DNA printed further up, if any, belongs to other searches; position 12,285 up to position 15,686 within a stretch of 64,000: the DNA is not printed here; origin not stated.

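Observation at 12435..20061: Type III-like R-M operon with atypical order and an inserted unknown gene (Res - X - Mod - small ORF) on a low-GC island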

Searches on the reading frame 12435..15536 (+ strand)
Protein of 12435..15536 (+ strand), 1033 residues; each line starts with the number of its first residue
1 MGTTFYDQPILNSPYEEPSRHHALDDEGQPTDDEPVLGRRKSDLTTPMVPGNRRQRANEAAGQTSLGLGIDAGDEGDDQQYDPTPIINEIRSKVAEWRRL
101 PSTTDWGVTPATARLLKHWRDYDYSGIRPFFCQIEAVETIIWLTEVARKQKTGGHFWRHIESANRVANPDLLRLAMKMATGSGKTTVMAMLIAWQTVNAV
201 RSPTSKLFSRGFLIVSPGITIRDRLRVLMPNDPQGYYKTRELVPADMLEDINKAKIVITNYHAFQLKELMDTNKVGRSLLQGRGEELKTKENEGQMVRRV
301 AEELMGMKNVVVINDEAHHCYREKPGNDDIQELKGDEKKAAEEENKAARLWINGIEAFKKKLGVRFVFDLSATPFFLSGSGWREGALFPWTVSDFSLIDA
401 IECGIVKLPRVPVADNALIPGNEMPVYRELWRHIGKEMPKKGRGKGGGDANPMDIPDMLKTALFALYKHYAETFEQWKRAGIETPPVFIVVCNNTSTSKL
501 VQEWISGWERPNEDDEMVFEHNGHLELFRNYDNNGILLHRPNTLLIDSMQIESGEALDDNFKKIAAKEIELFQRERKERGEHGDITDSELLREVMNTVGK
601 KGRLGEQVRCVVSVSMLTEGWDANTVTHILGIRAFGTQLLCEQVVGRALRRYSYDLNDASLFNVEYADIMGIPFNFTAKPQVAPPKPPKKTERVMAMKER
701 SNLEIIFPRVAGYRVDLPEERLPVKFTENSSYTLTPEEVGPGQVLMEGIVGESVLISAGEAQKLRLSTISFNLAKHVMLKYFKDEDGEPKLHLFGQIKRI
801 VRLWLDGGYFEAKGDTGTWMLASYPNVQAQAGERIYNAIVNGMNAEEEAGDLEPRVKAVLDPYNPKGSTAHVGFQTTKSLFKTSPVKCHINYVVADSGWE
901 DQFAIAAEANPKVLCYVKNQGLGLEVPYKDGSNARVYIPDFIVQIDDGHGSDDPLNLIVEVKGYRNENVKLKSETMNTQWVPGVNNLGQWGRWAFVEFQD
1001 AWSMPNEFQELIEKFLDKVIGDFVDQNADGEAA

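Call 3: search_protein_families(library=pfam, proteins=[window:12435-15536:+], max_evalue=0.01)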
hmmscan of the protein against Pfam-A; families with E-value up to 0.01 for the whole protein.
window:12435-15536:+ (1033 aa): 5 families
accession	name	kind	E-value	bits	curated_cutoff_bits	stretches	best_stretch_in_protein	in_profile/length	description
PF04851.21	ResIII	-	1.8e-11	44.7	22.5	1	132-375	7-163/164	Type III restriction enzyme, res subunit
PF13401.12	AAA_22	-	1.9e-05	25.4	27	1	180-324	14-97/130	AAA domain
PF19778.5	RE_endonuc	-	3.2e-05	24.2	23.4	1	891-977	6-86/108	Endonuclease domain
PF05707.18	Zot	-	0.0014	18.6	20.3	1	234-327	9-100/197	Zonular occludens toxin (Zot)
PF08722.17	Tn7_TnsA-like_N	-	0.0097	16.9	26.5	0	919-962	10-49/85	TnsA-like endonuclease N terminal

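Call 4: search_protein_families(library=padloc, proteins=[window:12435-15536:+], max_evalue=0.01)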
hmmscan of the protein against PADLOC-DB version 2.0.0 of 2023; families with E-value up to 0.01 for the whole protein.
window:12435-15536:+ (1033 aa): 4 families
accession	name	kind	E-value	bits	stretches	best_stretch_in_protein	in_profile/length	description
PDLC03648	REase_III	-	2.1e-05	20.8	1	607-651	310-354/871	Type III restriction enzyme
PDLC03649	REase_III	-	0.00024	17.1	0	594-650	481-537/973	Type III restriction enzyme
PDLC03647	REase_III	-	0.00077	15.7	0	603-650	502-549/989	Type III restriction enzyme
PDLC03042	REase_I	-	0.0063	11.9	1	595-671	777-849/1170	Type I restriction enzyme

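Call 5: search_protein_families(library=ncbifam, proteins=[window:12435-15536:+], max_evalue=0.01)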
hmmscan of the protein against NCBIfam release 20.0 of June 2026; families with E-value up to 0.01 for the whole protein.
window:12435-15536:+ (1033 aa): 3 families
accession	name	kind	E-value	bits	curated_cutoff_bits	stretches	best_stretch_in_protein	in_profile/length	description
NF046055.1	restr_BPTD_3080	equivalog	0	1264.6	800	1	7-1011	2-969/970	BPTD_3080 family restriction endonuclease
NF012027.0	PRK15483.1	equivalog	4.3e-05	21.6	564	0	893-974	867-944/986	type III restriction-modification system endonuclease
NF053632.1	heli_RadD_YejH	equivalog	0.00011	20.7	720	1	607-695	298-379/573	DNA repair helicase RadD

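Call 18: find_related_loci(query=A2, collection=genome_contigs, flank=10000)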
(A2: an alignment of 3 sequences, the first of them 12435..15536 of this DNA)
Query A2 (1033 aa) in genome_contigs; peptide patterns used: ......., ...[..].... (x = any residue, [..] = any of these).
339 stretches matched a pattern; 31 encode a relative of the query (tblastn E <= 1e-3); 30 distinct loci.
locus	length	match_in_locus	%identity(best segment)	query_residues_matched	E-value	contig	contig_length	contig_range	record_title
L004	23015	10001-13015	75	1-1017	0e+0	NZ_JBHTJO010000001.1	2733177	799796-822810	Methyloligella solikamskensis strain CCUG 61697 GCM70027495_1, whole genome shotgun sequence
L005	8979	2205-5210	75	4-1017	0e+0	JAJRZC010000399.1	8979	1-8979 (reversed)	MAG: Alphaproteobacteria bacterium isolate Dive96_bin4.135 k141_4900132, whole genome shotgun sequence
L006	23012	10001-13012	75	1-1016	0e+0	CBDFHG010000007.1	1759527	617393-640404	MAG: Thermohalobaculum sp. isolate 6f21eef3-4e04-431d-82cf-8d107b5bd39d genome assembly, contig: contig_7, whole genome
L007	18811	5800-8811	74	1-1016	0e+0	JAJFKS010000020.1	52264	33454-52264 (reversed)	MAG: Woeseiaceae bacterium isolate OFTM327 OFTM327_19, whole genome shotgun sequence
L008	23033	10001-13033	72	1-1018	0e+0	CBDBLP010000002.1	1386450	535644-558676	MAG: Alphaproteobacteria bacterium isolate 37c3e897-58c7-439f-9262-4bba990a831e genome assembly, contig: contig_2, whole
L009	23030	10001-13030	73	1-1021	0e+0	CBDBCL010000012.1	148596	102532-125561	MAG: Rhodospirillales bacterium isolate 27ce55e1-56a7-41d0-ad35-9a4444b0f2a3 genome assembly, contig: contig_12, whole g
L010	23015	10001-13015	73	1-1018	0e+0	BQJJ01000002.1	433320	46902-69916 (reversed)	MAG: Methyloligella sp. DHS20C07 DNA, sequence02, whole genome shotgun sequence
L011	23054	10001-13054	71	1-1016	0e+0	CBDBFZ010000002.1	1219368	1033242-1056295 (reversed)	MAG: Litorimonas sp. isolate 1dc8ac3d-1b27-4000-b3a9-376a4185d81b genome assembly, contig: contig_2, whole genome shotgu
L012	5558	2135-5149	71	1-1018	0e+0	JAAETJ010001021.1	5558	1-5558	MAG: bacterium isolate Vin_4 VinG_CONTIG3742345, whole genome shotgun sequence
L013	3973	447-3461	71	1-1018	0e+0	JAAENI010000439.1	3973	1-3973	MAG: Hyphomicrobiales bacterium isolate Bse_28 BseG_CONTIG2009188, whole genome shotgun sequence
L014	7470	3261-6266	65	3-1016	0e+0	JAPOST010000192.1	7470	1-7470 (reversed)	MAG: Rhodospirillaceae bacterium isolate CAR2_bin_5 NODE_2964_length_7470_cov_10.1394, whole genome shotgun sequence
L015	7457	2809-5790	58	4-1016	0e+0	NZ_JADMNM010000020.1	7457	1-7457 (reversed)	Qipengyuania sp. YIM B01966 Scaffold20, whole genome shotgun sequence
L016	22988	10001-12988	58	4-1022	0e+0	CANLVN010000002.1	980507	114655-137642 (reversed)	uncultured Erythrobacter sp. isolate 2-602-J.fasta genome assembly, contig: NODE_2, whole genome shotgun sequence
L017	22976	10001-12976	58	4-1014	0e+0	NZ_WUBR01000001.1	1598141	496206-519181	Aurantiacibacter rhizosphaerae strain GH3-10 contig1, whole genome shotgun sequence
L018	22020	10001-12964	58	4-1015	0e+0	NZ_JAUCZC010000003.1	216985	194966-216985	MAG: Blastomonas sp. isolate CZS25K_Bin1_fgap_4228_1 Contig_312, whole genome shotgun sequence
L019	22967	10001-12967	57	4-1015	0e+0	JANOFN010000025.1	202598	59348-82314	MAG: Sphingomonadales bacterium isolate SOY_64_metabat_50 SOY_64_k141_1853077, whole genome shotgun sequence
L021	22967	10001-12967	58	4-1016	0e+0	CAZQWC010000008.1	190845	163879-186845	MAG TPA_asm: uncultured Sphingorhabdus sp. isolate SRP292972_co1_51 genome assembly, contig: NODE_104_length_190845_cov_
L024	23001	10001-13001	47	5-1016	0e+0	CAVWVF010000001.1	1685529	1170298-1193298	MAG: uncultured Alphaproteobacteria bacterium isolate MFD05377.bin.2.157 genome assembly, contig: contig_13679, whole ge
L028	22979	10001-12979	57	4-1015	0e+0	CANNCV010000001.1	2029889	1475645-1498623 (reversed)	uncultured Sphingomonadaceae bacterium isolate 1052-G.fasta genome assembly, contig: NODE_1, whole genome shotgun sequen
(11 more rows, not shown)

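Call 31: search_protein_families(library=pfam, proteins=[L005:5225-6877:+, L011:13072-14232:+, L011:14456-15907:-, L016:12994-14016:+, L017:13014-13928:+, L018:13005-13928:+, L019:12985-13944:+, L021:13133-13954:+, L024:13017-13676:+], max_evalue=0.01)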
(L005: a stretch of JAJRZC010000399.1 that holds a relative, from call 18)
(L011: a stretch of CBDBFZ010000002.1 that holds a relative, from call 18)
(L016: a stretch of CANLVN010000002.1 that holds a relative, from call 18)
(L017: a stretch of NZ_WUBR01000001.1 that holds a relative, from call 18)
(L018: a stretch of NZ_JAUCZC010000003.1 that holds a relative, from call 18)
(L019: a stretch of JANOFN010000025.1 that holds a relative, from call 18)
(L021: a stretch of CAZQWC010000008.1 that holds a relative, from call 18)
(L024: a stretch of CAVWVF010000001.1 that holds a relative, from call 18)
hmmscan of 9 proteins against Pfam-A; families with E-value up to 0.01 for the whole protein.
L005:5225-6877:+ (550 aa): 1 family
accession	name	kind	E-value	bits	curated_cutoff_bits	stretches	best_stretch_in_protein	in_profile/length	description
PF19614.4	DUF6119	-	1.3e-119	400.7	27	1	9-535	2-524/524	Family of unknown function (DUF6119)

L011:13072-14232:+ (386 aa): 0 families

L011:14456-15907:- (483 aa): 4 families
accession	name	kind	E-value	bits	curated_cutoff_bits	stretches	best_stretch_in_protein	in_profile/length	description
PF05598.16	DUF772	-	5.6e-17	62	23.1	1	62-126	1-69/74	Transposase domain (DUF772)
PF13751.12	DDE_Tnp_1_6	-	1.3e-14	54.9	25.1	1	354-469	2-125/125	Transposase DDE domain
PF01609.27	DDE_Tnp_1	-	3.2e-14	53.6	23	1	247-465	29-200/200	Transposase DDE domain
PF05615.18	THOC7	-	0.0012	19.6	28.7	1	139-220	36-101/136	Tho complex subunit 7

L016:12994-14016:+ (340 aa): 1 family
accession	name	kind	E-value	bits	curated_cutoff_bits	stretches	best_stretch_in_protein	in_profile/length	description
PF13020.12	NOV_C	-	7.4e-11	42.4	22.1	1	229-308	5-86/91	Protein NO VEIN, C-terminal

L017:13014-13928:+ (304 aa): 0 families

L018:13005-13928:+ (307 aa): 0 families

L019:12985-13944:+ (319 aa): 2 families
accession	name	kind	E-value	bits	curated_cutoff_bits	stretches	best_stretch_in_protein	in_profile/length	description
PF22558.3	REase-ARP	-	3.3e-42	145.4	27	1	14-310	5-269/270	Restriction Endonuclease associating with ARP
PF20796.3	PDDEXK_13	-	2e-20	73.7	27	1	68-311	84-289/290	PD-(D/E)XK nuclease superfamily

L021:13133-13954:+ (273 aa): 1 family
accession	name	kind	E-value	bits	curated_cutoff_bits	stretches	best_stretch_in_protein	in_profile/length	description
PF01936.24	NYN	-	2.5e-08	35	24.2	1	188-235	73-120/145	NYN domain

L024:13017-13676:+ (219 aa): 1 family
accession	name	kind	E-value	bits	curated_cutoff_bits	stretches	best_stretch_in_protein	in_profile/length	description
PF08867.16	FRG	-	2.6e-24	86.4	25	1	24-115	2-92/94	FRG domain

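Call 32: search_protein_families(library=pfam, proteins=[L016:17204-17803:+, L011:18742-19566:+, L017:17500-18162:+, L017:18212-19429:+, L018:16851-18251:+, L019:17819-18751:+, L028:17026-17937:+], max_evalue=0.01)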
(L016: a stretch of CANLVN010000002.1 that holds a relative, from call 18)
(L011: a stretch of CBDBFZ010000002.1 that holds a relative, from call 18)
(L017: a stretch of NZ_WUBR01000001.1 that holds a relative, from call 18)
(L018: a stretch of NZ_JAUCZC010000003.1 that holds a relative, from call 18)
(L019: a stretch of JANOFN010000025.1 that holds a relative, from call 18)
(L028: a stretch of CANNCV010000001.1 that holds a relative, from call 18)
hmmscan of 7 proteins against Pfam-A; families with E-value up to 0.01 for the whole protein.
L016:17204-17803:+ (199 aa): 0 families

L011:18742-19566:+ (274 aa): 0 families

L017:17500-18162:+ (220 aa): 0 families

L017:18212-19429:+ (405 aa): 1 family
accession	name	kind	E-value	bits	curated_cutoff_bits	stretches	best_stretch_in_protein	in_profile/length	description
PF13271.11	DUF4062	-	1.9e-06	28.4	24.7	1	79-140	29-82/82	Domain of unknown function (DUF4062)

L018:16851-18251:+ (466 aa): 2 families
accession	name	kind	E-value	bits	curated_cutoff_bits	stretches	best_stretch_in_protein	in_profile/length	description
PF00753.33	Lactamase_B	-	3.8e-05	24.2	22.7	1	37-92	17-69/196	Metallo-beta-lactamase superfamily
PF12706.13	Lactamase_B_2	-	0.002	18.2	27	1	58-88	23-52/200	Beta-lactamase superfamily domain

L019:17819-18751:+ (310 aa): 1 family
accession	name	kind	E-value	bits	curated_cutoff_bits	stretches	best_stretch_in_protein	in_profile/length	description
PF13391.12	HNH_2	-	3.5e-12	46.4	21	1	211-263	1-66/66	HNH endonuclease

L028:17026-17937:+ (303 aa): 0 families

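Call 35: search_solved_structures(query=window:12435-15536:+, max_evalue=0.01)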
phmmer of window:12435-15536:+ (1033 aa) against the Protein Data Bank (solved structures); distinct sequences matched with E-value up to 0.01: 0.

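Call 41: search_dna_similar(query=window:12435-15536:+, collection=plasmids, mode=protein, max_rows=15)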
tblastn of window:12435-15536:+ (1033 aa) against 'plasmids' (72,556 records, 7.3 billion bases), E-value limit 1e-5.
Records with a match: 55; places in all: 57; records where one place covers at least 80% of the query: 35.
Best place of each record, by identity: <60% 55.
By first word of the organism name: Shinella 4; Pseudomonas 4; Rhizobium 4; Rhodococcus 4; Sphingobium 4; Methylibium 2; Sphingomonas 2; Planktothrix 2; Agrobacterium 2; Rhizorhabdus 2; and 22 more.
By predicted mobility (MOB-suite, as given by PLSDB): non-mobilizable 22; conjugative 21; mobilizable 12.
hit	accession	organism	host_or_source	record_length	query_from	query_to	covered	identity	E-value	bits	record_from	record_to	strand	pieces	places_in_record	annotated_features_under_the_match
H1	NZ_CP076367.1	Gemmobacter fulvus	cell culture,Anabaena culture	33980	1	1015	98%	59.3%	0e+0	1166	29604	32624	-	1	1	BPTD_3080 family restriction endonuclease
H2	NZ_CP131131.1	Shinella zoogloeoides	isolate,Activated charcoal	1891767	1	1019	99%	58.3%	0e+0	1167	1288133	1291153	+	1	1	none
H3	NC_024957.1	Methylibium sp. T29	water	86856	1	1016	98%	58.2%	0e+0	1129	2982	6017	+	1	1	BPTD_3080 family restriction endonuclease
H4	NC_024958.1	Methylibium sp. T29-B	water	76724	1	1016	98%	58.2%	0e+0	1129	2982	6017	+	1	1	BPTD_3080 family restriction endonuclease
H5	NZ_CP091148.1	Pseudomonas avellanae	hazelnut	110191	5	1020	98%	57.3%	0e+0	1112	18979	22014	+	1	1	BPTD_3080 family restriction endonuclease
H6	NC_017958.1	Tistrella mobilis KA081020-065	-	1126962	1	1014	98%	56.7%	0e+0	1105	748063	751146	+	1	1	record has no annotation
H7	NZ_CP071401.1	Rhizobium leguminosarum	lentil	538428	3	1017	98%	56.5%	0e+0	1090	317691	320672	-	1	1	BPTD_3080 family restriction endonuclease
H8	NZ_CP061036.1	Sphingomonas aliaeris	whole organism,Pork steak,pork steak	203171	1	1019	99%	56.1%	0e+0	1069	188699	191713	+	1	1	BPTD_3080 family restriction endonuclease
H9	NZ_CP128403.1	Candidatus Chlorohelix allophototropha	Single colony of Candidatus Chlorohelix ...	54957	1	1013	98%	47.2%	0e+0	831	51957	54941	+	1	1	BPTD_3080 family restriction endonuclease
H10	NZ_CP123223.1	Pseudomonas amygdali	Aesculus hippocastanum,cell culture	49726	212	1016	78%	59.4%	0e+0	914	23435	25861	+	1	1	BPTD_3080 family restriction endonuclease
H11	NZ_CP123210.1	Pseudomonas amygdali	Aesculus hippocastanum,cell culture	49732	212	1016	78%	59.4%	0e+0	914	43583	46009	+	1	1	BPTD_3080 family restriction endonuclease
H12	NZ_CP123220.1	Pseudomonas amygdali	Aesculus hippocastanum,cell culture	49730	212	1016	78%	59.4%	0e+0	914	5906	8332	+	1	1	BPTD_3080 family restriction endonuclease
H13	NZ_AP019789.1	Methylomagnum ishizawai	-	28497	4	1016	98%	46.8%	0e+0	824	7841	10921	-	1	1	BPTD_3080 family restriction endonuclease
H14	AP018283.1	Chondrocystis sp. NIES-4102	-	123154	1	1014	98%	45.2%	0e+0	811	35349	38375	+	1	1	type III restriction-modification enzyme, R/helicase subunit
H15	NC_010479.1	Picosynechococcus sp. PCC 7002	-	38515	1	1009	98%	45.3%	0e+0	828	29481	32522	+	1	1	BPTD_3080 family restriction endonuclease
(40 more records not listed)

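Call 43: get_annotated_region(hit=H5, flank=9000)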
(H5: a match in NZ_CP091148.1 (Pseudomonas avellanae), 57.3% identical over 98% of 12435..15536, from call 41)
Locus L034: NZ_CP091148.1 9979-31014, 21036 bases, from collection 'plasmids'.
description: Pseudomonas avellanae strain NCPPB 4222 plasmid p1NCPPB4222, complete sequence
organism: Pseudomonas avellanae (NCBI taxid 46257)
taxonomy: Bacteria; Pseudomonadota; Gammaproteobacteria; Pseudomonadales; Pseudomonadaceae; Pseudomonas; Pseudomonas avellanae
host: -; source: hazelnut; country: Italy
typing (MOB-suite, as given by PLSDB): conjugative; replicon rep_cluster_283; relaxase MOBP; mating-pair formation MPF_I
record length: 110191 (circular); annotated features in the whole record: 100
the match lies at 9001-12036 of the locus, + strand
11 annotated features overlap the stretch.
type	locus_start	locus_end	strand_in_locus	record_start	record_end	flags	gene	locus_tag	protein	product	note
CDS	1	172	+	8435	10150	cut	-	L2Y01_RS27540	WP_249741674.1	N-6 DNA methylase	-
CDS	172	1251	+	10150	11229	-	-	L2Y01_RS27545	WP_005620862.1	BsuBI/PstI family type II restriction endonuclease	GO:0009307 - DNA restriction-modification system [Evidence IEA]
CDS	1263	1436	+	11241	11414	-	-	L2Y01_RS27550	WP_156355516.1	hypothetical protein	-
CDS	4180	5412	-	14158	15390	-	-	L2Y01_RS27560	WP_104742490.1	IS91 family transposase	-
CDS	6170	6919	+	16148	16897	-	-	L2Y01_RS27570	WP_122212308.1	IS5 family transposase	-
CDS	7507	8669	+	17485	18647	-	-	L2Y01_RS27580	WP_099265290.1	IS3 family transposase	-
CDS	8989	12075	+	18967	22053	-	-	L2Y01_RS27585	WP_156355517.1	BPTD_3080 family restriction endonuclease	-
CDS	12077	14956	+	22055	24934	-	-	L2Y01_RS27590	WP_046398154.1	site-specific DNA-methyltransferase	GO:0009307 - DNA restriction-modification system [Evidence IEA]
CDS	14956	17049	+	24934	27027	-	-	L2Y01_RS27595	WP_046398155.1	3'-5' exonuclease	-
CDS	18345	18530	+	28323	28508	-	-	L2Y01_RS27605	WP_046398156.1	hypothetical protein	-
CDS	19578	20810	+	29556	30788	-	-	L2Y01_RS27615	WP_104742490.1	IS91 family transposase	-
